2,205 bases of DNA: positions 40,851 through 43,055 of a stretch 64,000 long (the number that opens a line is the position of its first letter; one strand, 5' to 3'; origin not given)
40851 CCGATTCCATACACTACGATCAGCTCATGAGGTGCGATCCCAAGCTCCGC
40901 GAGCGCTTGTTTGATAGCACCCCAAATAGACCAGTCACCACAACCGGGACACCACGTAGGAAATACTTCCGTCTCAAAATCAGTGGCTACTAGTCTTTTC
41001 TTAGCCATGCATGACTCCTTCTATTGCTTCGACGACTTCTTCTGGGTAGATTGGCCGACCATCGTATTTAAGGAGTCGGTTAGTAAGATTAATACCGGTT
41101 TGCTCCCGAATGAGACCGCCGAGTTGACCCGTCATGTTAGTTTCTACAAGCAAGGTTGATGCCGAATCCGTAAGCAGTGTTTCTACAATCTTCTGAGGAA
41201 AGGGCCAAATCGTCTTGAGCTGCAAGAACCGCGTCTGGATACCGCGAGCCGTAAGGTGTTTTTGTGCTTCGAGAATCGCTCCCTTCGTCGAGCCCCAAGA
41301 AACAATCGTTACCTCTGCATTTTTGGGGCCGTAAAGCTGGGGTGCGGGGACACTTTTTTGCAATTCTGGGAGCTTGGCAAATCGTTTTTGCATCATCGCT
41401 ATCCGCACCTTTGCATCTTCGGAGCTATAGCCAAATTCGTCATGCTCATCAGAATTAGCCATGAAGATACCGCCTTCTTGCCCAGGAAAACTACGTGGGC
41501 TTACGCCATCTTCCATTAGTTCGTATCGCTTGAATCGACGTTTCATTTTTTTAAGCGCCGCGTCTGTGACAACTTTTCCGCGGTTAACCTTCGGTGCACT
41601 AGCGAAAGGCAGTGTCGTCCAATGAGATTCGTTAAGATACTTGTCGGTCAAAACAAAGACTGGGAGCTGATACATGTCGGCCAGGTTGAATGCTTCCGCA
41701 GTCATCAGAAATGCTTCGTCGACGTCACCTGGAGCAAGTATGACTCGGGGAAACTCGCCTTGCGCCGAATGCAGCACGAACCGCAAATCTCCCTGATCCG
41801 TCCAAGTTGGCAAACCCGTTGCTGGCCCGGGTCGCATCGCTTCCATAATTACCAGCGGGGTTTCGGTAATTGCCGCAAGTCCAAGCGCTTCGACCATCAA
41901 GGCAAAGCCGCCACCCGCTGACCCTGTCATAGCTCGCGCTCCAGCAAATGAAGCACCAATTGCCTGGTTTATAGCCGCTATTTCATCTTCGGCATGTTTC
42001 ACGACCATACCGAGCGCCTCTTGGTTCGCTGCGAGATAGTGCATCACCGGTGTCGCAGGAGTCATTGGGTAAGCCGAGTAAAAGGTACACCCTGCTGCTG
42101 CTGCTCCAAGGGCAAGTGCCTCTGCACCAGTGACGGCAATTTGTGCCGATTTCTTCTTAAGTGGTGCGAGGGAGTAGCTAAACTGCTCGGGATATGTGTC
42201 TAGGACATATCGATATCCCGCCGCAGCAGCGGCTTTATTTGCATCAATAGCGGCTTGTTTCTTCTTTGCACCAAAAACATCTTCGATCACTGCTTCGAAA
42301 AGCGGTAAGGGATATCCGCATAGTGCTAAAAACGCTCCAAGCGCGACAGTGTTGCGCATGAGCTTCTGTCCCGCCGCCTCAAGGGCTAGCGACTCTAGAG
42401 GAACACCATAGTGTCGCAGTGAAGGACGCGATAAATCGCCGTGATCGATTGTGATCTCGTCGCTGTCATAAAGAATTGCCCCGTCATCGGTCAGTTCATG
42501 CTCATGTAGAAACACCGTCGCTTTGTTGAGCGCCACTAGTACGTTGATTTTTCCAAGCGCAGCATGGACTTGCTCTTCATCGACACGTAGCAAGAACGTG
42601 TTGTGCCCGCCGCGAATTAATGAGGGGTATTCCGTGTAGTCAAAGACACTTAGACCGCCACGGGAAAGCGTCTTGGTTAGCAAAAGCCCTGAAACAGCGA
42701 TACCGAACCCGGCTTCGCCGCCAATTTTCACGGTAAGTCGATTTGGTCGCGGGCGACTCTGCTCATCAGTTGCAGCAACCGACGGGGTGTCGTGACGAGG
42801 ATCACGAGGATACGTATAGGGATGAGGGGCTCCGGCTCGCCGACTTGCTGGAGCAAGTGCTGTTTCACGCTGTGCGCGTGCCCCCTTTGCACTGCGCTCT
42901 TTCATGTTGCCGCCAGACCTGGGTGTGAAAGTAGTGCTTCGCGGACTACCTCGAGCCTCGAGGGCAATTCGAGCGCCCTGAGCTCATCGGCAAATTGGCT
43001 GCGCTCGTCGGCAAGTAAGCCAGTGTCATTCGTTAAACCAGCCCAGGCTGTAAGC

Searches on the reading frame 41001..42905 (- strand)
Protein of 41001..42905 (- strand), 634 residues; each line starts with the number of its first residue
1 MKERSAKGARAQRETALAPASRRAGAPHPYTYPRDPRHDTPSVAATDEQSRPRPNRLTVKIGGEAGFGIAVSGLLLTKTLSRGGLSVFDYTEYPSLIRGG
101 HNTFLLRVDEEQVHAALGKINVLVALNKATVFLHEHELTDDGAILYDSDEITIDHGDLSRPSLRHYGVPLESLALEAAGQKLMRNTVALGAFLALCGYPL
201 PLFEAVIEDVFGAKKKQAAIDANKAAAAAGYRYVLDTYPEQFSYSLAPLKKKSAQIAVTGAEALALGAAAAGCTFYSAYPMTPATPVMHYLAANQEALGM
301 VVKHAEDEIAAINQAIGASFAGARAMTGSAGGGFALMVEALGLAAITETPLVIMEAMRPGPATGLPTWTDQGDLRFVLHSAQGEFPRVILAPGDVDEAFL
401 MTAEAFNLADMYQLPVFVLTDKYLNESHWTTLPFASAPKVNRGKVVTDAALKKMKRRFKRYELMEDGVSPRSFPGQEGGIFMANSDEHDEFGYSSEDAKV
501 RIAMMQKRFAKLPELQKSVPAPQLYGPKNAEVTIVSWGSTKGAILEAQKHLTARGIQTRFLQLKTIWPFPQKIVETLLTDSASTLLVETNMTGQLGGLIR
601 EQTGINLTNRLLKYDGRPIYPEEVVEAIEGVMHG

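Call 63: search_protein_families(library=pfam, proteins=[window:41001-42905:-], max_evalue=0.00001)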
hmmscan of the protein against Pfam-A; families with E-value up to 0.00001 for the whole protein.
window:41001-42905:- (634 aa): 4 families
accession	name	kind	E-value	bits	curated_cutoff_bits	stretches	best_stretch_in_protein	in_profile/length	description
PF01855.24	POR_N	-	3.3e-56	191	27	1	267-506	2-230/231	Pyruvate flavodoxin/ferredoxin oxidoreductase, thiamine diP-bdg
PF01558.24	POR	-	5.5e-34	118.2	27.4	1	66-231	2-172/173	Pyruvate ferredoxin/flavodoxin oxidoreductase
PF17147.9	PFOR_II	-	4.7e-10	40.2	27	1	530-624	1-102/102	Pyruvate:ferredoxin oxidoreductase core domain II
PF02780.25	Transketolase_C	-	2.1e-07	31.3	25.9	1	529-592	9-72/124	Transketolase, C-terminal domain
